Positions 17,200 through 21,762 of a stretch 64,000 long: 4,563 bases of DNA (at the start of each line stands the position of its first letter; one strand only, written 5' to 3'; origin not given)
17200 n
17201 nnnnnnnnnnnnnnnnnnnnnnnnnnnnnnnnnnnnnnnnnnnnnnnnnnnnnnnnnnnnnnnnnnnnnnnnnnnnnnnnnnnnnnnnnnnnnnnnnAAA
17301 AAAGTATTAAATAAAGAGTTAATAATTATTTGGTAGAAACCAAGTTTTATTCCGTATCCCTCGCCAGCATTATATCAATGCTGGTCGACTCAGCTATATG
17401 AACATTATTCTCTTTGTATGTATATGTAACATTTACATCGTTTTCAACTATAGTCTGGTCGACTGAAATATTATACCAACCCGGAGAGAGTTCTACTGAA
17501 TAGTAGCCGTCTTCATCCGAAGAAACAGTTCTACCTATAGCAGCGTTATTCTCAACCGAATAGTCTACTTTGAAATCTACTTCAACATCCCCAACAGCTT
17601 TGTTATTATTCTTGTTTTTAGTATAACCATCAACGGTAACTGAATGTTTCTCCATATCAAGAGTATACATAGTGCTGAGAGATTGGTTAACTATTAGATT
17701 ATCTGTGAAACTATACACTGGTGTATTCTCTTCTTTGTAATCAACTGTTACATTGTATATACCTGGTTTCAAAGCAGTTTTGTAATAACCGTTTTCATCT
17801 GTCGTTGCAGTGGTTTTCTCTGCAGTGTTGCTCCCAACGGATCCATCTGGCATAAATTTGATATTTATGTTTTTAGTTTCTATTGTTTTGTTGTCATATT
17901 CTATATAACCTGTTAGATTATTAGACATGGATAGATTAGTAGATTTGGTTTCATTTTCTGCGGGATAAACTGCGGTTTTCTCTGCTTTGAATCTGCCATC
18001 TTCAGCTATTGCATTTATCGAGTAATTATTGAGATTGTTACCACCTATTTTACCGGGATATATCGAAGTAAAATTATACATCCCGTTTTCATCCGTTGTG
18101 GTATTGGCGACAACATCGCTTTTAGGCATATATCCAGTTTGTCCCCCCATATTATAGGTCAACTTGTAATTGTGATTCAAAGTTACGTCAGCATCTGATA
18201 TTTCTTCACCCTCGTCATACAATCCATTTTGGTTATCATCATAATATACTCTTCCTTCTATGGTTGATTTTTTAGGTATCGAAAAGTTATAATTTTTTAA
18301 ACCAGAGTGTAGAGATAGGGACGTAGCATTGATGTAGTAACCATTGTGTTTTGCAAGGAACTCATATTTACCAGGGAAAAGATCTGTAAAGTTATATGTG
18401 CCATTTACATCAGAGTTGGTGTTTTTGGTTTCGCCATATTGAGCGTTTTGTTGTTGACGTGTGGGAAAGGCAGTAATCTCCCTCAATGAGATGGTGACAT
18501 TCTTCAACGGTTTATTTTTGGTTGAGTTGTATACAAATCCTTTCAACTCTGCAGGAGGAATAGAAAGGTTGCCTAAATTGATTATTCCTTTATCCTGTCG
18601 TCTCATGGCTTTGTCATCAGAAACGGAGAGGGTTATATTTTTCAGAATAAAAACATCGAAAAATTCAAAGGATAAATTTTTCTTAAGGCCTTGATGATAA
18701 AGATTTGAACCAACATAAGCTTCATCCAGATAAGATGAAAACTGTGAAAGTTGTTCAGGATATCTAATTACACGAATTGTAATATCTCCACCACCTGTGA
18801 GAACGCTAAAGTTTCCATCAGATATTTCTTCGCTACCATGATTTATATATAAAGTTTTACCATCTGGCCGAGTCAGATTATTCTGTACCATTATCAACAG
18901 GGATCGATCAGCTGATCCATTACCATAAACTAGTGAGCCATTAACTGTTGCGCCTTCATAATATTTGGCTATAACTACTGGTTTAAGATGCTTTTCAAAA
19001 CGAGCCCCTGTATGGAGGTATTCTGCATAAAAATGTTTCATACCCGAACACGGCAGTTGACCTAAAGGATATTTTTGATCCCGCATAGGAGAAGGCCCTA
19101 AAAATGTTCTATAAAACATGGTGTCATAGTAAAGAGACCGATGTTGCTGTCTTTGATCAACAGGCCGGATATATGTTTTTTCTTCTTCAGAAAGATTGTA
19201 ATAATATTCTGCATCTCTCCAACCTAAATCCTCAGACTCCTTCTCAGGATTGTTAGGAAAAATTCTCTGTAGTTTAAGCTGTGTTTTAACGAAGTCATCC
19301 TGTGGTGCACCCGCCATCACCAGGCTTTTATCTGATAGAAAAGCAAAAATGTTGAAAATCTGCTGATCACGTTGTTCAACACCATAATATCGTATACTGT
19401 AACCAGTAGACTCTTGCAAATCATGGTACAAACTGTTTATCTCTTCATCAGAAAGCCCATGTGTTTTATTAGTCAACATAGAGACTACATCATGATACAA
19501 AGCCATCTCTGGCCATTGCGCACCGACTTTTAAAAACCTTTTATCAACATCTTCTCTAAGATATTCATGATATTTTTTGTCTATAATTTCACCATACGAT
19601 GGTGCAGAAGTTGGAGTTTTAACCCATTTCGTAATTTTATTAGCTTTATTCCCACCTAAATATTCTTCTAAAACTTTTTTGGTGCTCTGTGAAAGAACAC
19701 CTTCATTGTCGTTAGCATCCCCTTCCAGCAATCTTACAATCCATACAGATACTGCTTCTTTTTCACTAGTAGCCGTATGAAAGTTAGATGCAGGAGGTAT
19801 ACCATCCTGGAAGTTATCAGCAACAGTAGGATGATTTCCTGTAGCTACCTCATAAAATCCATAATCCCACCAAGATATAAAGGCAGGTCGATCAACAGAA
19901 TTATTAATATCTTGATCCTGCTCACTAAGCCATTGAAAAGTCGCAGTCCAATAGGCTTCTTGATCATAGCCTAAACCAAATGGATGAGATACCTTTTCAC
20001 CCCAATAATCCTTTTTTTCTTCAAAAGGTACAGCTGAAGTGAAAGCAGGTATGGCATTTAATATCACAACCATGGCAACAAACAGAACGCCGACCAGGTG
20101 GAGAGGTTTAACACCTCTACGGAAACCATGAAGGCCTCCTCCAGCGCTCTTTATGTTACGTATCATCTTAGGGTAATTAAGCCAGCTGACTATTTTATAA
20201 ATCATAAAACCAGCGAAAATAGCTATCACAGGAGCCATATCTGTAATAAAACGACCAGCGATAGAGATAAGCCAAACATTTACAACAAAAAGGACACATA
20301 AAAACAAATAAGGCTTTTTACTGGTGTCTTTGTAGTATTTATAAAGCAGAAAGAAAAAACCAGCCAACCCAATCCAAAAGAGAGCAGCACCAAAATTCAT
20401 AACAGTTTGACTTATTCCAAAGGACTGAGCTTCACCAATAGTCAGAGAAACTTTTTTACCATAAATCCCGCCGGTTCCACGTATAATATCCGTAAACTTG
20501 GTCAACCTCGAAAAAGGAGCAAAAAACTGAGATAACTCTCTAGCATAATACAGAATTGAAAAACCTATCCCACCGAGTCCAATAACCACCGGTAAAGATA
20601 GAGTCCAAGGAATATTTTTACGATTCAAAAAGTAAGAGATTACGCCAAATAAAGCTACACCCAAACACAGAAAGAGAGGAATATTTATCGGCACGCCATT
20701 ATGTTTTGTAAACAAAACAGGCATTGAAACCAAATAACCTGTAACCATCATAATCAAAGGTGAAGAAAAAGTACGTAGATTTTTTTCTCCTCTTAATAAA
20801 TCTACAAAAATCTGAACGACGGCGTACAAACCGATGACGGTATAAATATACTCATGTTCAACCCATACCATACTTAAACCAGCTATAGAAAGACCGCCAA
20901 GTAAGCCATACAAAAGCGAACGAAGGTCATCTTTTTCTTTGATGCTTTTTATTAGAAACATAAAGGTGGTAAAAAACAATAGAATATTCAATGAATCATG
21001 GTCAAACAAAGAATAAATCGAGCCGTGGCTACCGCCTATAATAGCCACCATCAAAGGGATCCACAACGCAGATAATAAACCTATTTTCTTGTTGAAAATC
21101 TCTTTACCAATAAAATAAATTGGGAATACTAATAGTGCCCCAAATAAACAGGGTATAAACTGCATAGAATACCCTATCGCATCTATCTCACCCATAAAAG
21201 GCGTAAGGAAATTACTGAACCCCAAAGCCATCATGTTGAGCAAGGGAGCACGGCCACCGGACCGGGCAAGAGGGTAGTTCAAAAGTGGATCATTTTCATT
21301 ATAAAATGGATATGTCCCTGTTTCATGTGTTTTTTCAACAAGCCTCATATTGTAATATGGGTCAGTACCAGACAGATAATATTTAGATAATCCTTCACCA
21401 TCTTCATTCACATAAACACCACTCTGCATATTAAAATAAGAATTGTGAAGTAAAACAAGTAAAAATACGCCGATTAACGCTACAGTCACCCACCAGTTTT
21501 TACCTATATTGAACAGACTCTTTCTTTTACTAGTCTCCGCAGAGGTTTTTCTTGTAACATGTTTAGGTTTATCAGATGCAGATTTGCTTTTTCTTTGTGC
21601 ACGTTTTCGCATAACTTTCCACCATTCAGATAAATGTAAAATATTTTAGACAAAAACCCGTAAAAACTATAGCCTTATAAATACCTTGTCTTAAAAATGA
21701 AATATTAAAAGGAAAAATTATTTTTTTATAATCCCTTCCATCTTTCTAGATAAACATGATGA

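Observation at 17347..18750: AglB oligosaccharyltransferase with ~450-aa C-terminal extension of four Cna-B/CarboxypepD_reg-like repeats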

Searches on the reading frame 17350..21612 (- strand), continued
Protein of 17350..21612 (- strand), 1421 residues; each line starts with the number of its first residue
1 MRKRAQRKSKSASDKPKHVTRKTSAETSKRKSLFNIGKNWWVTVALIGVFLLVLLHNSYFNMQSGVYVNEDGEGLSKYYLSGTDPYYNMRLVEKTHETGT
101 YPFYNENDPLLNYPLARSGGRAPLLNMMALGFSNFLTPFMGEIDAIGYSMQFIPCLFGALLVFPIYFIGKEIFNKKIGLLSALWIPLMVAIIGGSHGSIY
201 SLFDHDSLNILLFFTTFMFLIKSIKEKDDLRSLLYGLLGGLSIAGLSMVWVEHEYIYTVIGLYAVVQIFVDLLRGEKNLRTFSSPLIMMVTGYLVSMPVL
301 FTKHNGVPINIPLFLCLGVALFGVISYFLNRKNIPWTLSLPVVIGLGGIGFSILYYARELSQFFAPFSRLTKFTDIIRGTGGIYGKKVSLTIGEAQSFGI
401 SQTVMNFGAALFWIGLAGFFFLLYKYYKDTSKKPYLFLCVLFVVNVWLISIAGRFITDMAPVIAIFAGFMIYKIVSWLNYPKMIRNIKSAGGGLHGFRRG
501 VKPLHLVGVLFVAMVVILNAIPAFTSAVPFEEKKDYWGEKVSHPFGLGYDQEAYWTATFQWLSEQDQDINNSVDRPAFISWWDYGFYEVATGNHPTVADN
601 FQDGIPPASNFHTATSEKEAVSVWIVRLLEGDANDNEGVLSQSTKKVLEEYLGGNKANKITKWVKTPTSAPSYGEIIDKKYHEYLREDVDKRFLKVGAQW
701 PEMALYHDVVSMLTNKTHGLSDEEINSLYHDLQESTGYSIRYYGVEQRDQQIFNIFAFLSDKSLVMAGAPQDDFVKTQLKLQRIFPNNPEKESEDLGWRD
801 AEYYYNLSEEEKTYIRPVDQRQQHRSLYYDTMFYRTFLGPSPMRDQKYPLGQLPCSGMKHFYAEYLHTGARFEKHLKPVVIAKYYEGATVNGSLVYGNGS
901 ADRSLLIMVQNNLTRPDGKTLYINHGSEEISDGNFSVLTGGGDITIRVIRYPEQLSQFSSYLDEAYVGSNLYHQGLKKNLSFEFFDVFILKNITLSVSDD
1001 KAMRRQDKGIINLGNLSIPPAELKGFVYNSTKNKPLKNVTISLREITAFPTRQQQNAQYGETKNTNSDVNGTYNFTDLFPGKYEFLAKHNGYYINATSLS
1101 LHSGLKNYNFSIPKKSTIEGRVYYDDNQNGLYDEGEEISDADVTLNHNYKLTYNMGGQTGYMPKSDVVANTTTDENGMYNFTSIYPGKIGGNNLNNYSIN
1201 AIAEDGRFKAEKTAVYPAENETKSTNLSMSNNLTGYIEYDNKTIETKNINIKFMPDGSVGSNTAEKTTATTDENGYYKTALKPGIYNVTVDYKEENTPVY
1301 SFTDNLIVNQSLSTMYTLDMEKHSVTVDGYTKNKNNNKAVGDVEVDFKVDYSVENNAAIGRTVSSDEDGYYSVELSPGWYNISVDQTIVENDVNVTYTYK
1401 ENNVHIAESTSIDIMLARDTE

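Call 7: search_solved_structures(query=window:17350-21612:-, max_evalue=1, show_alignments=2)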
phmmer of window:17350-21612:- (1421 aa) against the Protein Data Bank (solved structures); distinct sequences matched with E-value up to 1: 9.
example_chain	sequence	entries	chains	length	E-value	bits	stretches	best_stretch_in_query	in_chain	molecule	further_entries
5gmy_A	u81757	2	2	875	7.8e-14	53.4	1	80-620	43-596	Transmembrane oligosaccharyl transferase, putative | Dolichyl-phosphooligosaccharide-protein glycotransferase 3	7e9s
3waj_A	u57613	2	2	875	9.8e-14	53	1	80-620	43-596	Transmembrane oligosaccharyl transferase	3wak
3vgp_A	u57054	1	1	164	1.2e-07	32.9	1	552-623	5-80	Transmembrane oligosaccharyl transferase, putative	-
3vu0_A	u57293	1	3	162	2.9e-07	31.6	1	555-624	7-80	Putative uncharacterized protein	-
6s7t_A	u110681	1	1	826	5.3e-05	24.1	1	83-368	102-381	Dolichyl-diphosphooligosaccharide--protein glycosyltransferase subunit STT3B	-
8i9p_Lh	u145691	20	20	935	0.0003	21.6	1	82-629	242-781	dolichyl-diphosphooligosaccharide--protein glycotransferase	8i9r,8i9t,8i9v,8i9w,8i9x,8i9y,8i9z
6s7o_A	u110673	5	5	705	0.00041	21.2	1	83-602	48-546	Dolichyl-diphosphooligosaccharide--protein glycosyltransferase subunit STT3A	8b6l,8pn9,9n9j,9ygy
6ftj_5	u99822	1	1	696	0.00058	20.7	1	83-602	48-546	Dolichyl-diphosphooligosaccharide--protein glycosyltransferase subunit STT3A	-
6ftg_5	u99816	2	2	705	0.00061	20.6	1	83-602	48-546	Dolichyl-diphosphooligosaccharide--protein glycosyltransferase subunit STT3A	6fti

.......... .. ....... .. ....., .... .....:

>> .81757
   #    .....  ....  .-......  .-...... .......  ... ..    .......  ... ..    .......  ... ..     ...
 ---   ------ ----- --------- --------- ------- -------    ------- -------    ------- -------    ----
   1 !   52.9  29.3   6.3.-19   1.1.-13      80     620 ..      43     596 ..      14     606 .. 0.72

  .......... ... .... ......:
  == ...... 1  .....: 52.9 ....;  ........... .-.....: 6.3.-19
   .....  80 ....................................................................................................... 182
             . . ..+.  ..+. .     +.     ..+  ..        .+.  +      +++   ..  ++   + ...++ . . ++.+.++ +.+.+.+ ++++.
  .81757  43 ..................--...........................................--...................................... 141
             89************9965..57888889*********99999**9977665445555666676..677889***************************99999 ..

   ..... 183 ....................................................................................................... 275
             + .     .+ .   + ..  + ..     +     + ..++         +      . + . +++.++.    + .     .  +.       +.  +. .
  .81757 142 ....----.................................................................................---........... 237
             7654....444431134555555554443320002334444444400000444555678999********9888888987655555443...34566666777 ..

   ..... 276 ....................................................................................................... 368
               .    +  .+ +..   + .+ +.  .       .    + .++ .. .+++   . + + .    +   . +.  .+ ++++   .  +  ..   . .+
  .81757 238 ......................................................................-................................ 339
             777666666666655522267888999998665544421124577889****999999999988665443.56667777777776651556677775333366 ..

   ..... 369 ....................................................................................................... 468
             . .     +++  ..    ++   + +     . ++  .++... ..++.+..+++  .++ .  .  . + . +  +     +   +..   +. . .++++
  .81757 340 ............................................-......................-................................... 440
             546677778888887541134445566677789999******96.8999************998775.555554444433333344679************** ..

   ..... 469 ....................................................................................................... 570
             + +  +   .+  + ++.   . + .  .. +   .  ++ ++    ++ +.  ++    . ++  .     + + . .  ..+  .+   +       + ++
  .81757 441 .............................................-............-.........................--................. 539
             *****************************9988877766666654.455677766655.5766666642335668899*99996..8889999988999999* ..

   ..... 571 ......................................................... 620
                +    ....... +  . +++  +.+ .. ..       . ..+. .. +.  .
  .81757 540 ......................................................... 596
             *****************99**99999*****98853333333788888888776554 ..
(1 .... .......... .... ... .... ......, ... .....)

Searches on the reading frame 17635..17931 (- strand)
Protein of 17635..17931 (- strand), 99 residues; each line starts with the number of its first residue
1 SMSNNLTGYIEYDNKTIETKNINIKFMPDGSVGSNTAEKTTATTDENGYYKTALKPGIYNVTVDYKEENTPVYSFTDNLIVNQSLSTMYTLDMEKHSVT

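Call 32: search_protein_families(library=pfam, proteins=[window:17635-17931:-], max_evalue=1)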
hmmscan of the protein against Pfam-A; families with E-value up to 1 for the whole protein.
window:17635-17931:- (99 aa): 7 families
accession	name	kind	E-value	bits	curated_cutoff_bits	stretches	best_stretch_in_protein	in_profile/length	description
PF13620.12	CarboxypepD_reg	-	3.7e-05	24.4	32.3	1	35-68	25-59/82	Carboxypeptidase regulatory-like domain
PF17210.9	SdrD_B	-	0.00064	20.3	29.7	1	34-68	34-69/112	SdrD B-like domain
PF23194.1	NOMO_5th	-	0.0021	18.9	27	1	7-69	3-62/89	NOMO fifth transthyretin-like domain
PF12866.13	DUF3823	-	0.016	15.9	27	1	5-73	2-67/90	Protein of unknown function (DUF3823) N-terminal domain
PF02369.22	Big_1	-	0.017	15.6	34.9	1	15-66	29-81/93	Bacterial Ig-like domain (group 1)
PF13115.11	YtkA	-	0.045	14.9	25.9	1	10-63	28-84/85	YtkA-like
PF16030.10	GD_N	-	0.11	13.3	29.6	1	3-68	15-83/108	Serine protease gd N-terminus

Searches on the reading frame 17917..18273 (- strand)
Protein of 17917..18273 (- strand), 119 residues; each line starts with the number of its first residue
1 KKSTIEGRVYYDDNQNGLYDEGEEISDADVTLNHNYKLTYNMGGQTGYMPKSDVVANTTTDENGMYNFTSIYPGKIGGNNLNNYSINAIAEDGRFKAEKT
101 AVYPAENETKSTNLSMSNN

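Call 32: search_protein_families(library=pfam, proteins=[window:17917-18273:-], max_evalue=1)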
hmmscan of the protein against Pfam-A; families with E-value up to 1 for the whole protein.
window:17917-18273:- (119 aa): 3 families
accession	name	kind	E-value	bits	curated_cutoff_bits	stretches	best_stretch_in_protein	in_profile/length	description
PF17210.9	SdrD_B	-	4.7e-08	33.7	29.7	1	7-100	5-85/112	SdrD B-like domain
PF13620.12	CarboxypepD_reg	-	0.0025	18.6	32.3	1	22-75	11-49/82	Carboxypeptidase regulatory-like domain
PF00775.27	Dioxygenase_C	-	0.017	15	27.3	1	21-77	40-97/182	Dioxygenase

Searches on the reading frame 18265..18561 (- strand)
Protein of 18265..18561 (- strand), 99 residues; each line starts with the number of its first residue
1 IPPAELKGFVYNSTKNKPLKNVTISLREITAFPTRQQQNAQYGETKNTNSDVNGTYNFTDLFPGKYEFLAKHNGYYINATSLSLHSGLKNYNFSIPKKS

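Call 32: search_protein_families(library=pfam, proteins=[window:18265-18561:-], max_evalue=1)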
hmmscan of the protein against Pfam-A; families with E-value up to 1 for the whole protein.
window:18265-18561:- (99 aa): 7 families
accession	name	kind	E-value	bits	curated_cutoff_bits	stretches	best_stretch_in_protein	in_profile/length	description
PF13620.12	CarboxypepD_reg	-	5.9e-09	36.6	32.3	1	6-87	2-72/82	Carboxypeptidase regulatory-like domain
PF13715.12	CarbopepD_reg_2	-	1.5e-06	28.6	32.2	1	43-93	23-74/88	CarboxypepD_reg-like domain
PF17802.7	SpaA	-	3e-06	27.7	23.1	1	12-80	9-70/91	Prealbumin-like fold domain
PF17210.9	SdrD_B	-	5e-05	23.9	29.7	1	16-76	21-71/112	SdrD B-like domain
PF22904.2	NOMO1-like_2nd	-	0.0088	16.6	27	1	46-92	36-82/90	BOS complex subunit NOMO1-like, second beta sandwich domain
PF23193.1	NOMO_3rd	-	0.065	13.7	27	1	21-73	37-87/120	NOMO third transthyretin-like domain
PF02752.27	Arrestin_C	-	0.067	13.9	27.7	1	12-50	29-63/137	Arrestin (or S-antigen), C-terminal domain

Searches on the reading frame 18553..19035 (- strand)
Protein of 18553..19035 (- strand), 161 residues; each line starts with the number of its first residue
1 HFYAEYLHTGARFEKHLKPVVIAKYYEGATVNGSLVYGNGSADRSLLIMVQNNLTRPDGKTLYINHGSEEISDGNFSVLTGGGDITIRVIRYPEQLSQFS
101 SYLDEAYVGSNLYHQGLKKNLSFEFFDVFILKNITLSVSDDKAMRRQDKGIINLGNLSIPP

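Call 32: search_protein_families(library=pfam, proteins=[window:18553-19035:-], max_evalue=1)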
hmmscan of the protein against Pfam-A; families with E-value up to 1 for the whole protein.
window:18553-19035:- (161 aa): 0 families
